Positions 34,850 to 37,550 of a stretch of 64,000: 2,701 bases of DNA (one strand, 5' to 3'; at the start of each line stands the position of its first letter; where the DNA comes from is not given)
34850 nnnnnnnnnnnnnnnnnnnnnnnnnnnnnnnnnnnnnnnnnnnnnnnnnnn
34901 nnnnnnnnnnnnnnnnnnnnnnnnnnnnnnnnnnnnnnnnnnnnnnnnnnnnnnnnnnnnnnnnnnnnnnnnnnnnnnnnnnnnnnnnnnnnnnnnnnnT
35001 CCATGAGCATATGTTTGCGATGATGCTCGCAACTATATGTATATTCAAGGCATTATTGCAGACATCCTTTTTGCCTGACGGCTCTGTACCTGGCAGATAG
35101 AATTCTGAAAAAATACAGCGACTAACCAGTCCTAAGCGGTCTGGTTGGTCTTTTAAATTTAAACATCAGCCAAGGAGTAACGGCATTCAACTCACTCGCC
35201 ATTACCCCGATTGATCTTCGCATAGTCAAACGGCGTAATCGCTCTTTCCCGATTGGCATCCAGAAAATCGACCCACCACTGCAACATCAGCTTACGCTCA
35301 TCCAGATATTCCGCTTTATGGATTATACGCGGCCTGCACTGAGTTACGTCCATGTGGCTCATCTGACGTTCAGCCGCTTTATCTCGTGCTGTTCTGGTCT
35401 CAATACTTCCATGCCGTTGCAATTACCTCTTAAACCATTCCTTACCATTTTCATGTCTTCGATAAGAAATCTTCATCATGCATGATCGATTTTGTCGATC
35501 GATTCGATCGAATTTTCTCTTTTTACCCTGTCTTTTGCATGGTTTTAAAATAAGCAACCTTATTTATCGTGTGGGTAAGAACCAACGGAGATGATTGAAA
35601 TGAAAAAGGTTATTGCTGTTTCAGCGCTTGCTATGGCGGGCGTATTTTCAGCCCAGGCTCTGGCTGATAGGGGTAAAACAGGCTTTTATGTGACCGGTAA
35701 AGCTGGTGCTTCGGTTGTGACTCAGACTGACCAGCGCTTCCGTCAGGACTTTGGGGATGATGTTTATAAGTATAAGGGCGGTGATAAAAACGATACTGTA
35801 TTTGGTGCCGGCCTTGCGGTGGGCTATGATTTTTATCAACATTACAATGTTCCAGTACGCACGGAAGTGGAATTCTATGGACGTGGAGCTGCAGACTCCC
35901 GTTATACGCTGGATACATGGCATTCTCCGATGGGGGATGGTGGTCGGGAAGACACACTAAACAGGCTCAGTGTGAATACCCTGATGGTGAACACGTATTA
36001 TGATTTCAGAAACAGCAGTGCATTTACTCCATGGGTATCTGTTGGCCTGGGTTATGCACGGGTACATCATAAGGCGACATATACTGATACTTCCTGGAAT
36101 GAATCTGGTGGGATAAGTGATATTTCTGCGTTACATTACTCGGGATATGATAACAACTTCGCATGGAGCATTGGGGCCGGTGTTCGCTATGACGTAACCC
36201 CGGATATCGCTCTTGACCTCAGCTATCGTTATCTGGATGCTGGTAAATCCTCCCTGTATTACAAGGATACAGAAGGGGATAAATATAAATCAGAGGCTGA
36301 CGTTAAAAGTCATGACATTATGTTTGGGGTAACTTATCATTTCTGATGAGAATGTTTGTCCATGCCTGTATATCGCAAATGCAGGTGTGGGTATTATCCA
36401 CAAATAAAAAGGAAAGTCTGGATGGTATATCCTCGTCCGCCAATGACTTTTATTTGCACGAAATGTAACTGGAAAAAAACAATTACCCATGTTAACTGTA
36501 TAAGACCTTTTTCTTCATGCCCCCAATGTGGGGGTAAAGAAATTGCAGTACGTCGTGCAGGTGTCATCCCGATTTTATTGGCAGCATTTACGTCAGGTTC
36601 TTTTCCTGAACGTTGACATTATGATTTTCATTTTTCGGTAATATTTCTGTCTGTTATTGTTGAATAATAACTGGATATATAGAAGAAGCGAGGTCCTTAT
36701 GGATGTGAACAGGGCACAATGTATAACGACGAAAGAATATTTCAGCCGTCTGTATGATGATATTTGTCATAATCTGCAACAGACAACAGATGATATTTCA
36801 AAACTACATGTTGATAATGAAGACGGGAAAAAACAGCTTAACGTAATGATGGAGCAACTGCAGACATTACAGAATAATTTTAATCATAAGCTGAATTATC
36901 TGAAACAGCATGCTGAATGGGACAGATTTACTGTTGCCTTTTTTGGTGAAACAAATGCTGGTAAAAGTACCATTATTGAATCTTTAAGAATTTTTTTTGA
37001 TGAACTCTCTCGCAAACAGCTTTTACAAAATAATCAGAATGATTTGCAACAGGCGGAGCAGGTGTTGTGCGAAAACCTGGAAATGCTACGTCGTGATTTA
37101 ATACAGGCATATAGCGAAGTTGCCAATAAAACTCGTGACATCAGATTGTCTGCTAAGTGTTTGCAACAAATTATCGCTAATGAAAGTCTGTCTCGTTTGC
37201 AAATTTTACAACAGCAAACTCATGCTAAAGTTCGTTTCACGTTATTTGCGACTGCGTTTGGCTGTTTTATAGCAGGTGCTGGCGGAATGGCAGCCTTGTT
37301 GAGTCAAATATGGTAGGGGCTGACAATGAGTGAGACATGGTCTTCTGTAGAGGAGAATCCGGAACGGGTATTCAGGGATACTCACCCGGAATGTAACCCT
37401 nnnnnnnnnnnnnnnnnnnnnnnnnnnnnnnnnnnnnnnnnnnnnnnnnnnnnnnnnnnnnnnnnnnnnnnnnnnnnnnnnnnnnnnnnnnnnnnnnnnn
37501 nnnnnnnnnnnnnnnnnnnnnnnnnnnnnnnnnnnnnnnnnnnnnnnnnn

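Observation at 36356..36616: Small zinc-ribbon gene (CNWKKT motif) recurs in front of two unrelated cargo modules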

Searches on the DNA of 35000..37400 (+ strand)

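Call 4: search_dna_similar(query=window:35000-37400:+, collection=ecoli_genomes, mode=near, max_rows=15)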
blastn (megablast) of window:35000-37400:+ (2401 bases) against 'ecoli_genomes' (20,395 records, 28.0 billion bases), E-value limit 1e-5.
Records with a match: 1916; places in all: 2491; records where one place covers at least 80% of the query: 50.
Genomes with a match: 1915 of 5426; with a place that covers at least 80% of the query: 50. Places per genome that has any: lowest 1, median 1, highest 5. On chromosomes: 2488 places; on plasmids: 3.
Best place of each record, by identity: >=99% 6; 95-99% 397; 90-95% 188; 80-90% 1148; 60-80% 177.
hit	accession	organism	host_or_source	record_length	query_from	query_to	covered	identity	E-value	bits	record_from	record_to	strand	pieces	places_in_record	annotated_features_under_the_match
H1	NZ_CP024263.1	Escherichia coli O169:H41 strain F6326-C1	missing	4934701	32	2401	99%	95.3%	0e+0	3760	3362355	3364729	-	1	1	tia: invasion outer membrane protein Tia | leoC: dynamin-like protein LeoC | integrase | leoB: dynamin-like protein LeoB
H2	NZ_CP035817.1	Escherichia coli strain E7476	Homo sapiens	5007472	32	2401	99%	95.3%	0e+0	3760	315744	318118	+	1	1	tia: invasion outer membrane protein Tia | leoC: dynamin-like protein LeoC | integrase | leoB: dynamin-like protein LeoB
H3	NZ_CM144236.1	Escherichia coli strain O17_K12a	Homo sapiens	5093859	32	2401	99%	95.3%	0e+0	3760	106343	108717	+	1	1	tia: invasion outer membrane protein Tia | leoC: dynamin-like protein LeoC | integrase | leoB: dynamin-like protein LeoB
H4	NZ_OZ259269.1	Escherichia coli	Homo sapiens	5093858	32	2401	99%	95.3%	0e+0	3760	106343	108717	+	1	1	tia: invasion outer membrane protein Tia | leoC: dynamin-like protein LeoC | integrase | leoB: dynamin-like protein LeoB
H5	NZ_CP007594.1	Escherichia coli strain SEC470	-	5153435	32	2401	99%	95.3%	0e+0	3755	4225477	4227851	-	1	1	tia: invasion outer membrane protein Tia | leoC: dynamin-like protein LeoC | integrase | leoB: dynamin-like protein LeoB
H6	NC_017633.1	Escherichia coli ETEC H10407 strain ETEC H10407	-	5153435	32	2401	99%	95.3%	0e+0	3755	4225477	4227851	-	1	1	tia: invasion outer membrane protein Tia | leoC: dynamin-like protein LeoC | integrase | leoB: dynamin-like protein LeoB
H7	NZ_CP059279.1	Escherichia coli strain C7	water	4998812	32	2401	99%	95.3%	0e+0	3755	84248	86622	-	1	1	tia: invasion outer membrane protein Tia | leoC: dynamin-like protein LeoC | integrase | leoB: dynamin-like protein LeoB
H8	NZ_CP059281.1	Escherichia coli strain C9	water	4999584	32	2401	99%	95.3%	0e+0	3755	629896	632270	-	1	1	tia: invasion outer membrane protein Tia | leoC: dynamin-like protein LeoC | integrase | leoB: dynamin-like protein LeoB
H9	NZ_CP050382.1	Escherichia coli strain 52148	Homo sapiens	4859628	32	2401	99%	95.3%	0e+0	3755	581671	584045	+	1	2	tia: invasion outer membrane protein Tia | leoC: dynamin-like protein LeoC | integrase | leoB: dynamin-like protein LeoB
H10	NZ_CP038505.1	Escherichia coli strain 28Eco12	Homo sapiens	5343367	32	2401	99%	95.3%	0e+0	3755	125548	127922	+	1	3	tia: invasion outer membrane protein Tia | leoC: dynamin-like protein LeoC | integrase | leoB: dynamin-like protein LeoB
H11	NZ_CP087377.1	Escherichia coli strain RIVM_C019217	Homo sapiens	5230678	32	2401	99%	95.3%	0e+0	3755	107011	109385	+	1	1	tia: invasion outer membrane protein Tia | leoC: dynamin-like protein LeoC | integrase | leoB: dynamin-like protein LeoB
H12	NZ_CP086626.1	Escherichia coli strain RIVM_C037134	Homo sapiens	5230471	32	2401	99%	95.3%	0e+0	3755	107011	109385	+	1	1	tia: invasion outer membrane protein Tia | leoC: dynamin-like protein LeoC | integrase | leoB: dynamin-like protein LeoB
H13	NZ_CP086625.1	Escherichia coli strain RIVM_C037166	Homo sapiens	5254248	32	2401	99%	95.3%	0e+0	3755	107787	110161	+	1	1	tia: invasion outer membrane protein Tia | leoC: dynamin-like protein LeoC | integrase | leoB: dynamin-like protein LeoB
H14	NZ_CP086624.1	Escherichia coli strain RIVM_C037791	Homo sapiens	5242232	32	2401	99%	95.3%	0e+0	3755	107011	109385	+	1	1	tia: invasion outer membrane protein Tia | leoC: dynamin-like protein LeoC | integrase | leoB: dynamin-like protein LeoB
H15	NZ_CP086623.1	Escherichia coli strain RIVM_C037794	Homo sapiens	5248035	32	2401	99%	95.3%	0e+0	3755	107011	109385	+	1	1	tia: invasion outer membrane protein Tia | leoC: dynamin-like protein LeoC | integrase | leoB: dynamin-like protein LeoB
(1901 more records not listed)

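Call 6: get_annotated_region(hit=H6, flank=4000)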
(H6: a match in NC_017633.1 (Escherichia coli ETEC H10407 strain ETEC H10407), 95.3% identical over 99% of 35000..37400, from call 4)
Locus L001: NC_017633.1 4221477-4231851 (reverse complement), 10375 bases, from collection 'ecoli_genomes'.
description: Escherichia coli ETEC H10407, complete sequence
organism: Escherichia coli ETEC H10407 strain ETEC H10407 (NCBI taxid 316401)
replicon: chromosome; assembly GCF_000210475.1
host: -; source: -; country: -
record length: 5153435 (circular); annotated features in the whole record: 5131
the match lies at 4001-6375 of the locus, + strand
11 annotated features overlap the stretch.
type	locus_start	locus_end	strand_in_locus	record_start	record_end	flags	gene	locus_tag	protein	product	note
CDS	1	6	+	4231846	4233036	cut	-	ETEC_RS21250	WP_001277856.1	restriction endonuclease subunit S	-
CDS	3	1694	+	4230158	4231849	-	-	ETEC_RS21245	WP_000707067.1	AAA family ATPase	-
CDS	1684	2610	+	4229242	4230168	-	-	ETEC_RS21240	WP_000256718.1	hypothetical protein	-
CDS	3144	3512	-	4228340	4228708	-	-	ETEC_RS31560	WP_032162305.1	hypothetical protein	-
CDS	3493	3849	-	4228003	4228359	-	-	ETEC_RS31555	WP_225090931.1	DUF4365 domain-containing protein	-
CDS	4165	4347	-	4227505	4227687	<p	-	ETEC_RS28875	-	integrase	incomplete; partial in the middle of a contig; missing N-terminus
CDS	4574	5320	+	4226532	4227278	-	tia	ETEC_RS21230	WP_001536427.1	invasion outer membrane protein Tia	-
CDS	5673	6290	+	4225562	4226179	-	leoC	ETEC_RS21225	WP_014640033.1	dynamin-like protein LeoC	-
CDS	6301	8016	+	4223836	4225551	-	leoB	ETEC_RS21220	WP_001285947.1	dynamin-like protein LeoB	-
CDS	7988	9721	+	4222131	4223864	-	leoA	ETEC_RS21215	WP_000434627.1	toxin secretory dynamin-like GTPase LeoA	-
CDS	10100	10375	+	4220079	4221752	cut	-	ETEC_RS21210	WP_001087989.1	phosphoethanolamine transferase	-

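Call 23: search_dna_similar(query=window:36347-36656:+, collection=ecoli_genomes, mode=distant, max_rows=40, rows=spread)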
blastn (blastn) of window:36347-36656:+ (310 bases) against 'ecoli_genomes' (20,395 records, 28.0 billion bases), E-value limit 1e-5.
Records with a match: 64; places in all: 65; records where one place covers at least 80% of the query: 64.
Genomes with a match: 64 of 5426; with a place that covers at least 80% of the query: 64. Places per genome that has any: lowest 1, median 1, highest 2. On chromosomes: 65 places; on plasmids: 0.
Best place of each record, by identity: >=99% 1; 95-99% 60; 90-95% 3.
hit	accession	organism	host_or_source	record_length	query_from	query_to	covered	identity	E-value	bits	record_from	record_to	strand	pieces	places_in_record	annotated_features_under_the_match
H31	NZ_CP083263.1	Escherichia coli strain JNU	Environmental waters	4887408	1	310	100%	99.0%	4e-152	546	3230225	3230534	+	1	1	none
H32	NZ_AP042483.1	Escherichia coli strain OkiPb01677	bovine feces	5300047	1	310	100%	96.8%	2e-142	513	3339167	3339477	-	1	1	none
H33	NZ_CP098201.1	Escherichia coli strain Z0117EC0056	Canis lupus familiaris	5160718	1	310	100%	96.5%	3e-141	510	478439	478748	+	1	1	none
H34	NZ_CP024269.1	Escherichia coli strain F8111-1SC3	missing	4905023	1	310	100%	96.1%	3e-140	506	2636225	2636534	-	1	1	none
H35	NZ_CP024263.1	Escherichia coli O169:H41 strain F6326-C1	missing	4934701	1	310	100%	96.1%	3e-140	506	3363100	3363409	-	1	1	none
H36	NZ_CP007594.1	Escherichia coli strain SEC470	-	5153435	1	310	100%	96.1%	3e-140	506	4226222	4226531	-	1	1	none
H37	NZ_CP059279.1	Escherichia coli strain C7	water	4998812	1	310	100%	96.1%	3e-140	506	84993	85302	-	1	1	none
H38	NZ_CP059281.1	Escherichia coli strain C9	water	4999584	1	310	100%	96.1%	3e-140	506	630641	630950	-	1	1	none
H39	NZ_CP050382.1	Escherichia coli strain 52148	Homo sapiens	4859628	1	310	100%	96.1%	3e-140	506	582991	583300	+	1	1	none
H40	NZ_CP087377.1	Escherichia coli strain RIVM_C019217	Homo sapiens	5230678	1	310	100%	96.1%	3e-140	506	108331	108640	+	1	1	none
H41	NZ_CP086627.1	Escherichia coli strain RIVM_C036569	Homo sapiens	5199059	1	310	100%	96.1%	3e-140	506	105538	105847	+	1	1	none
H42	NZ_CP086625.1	Escherichia coli strain RIVM_C037166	Homo sapiens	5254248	1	310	100%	96.1%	3e-140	506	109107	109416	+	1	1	none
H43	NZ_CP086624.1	Escherichia coli strain RIVM_C037791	Homo sapiens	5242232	1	310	100%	96.1%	3e-140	506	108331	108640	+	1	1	none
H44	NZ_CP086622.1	Escherichia coli strain RIVM_C037884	Homo sapiens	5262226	1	310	100%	96.1%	3e-140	506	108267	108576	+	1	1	none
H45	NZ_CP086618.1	Escherichia coli strain RIVM_C039227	Homo sapiens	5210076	1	310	100%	96.1%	3e-140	506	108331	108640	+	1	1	none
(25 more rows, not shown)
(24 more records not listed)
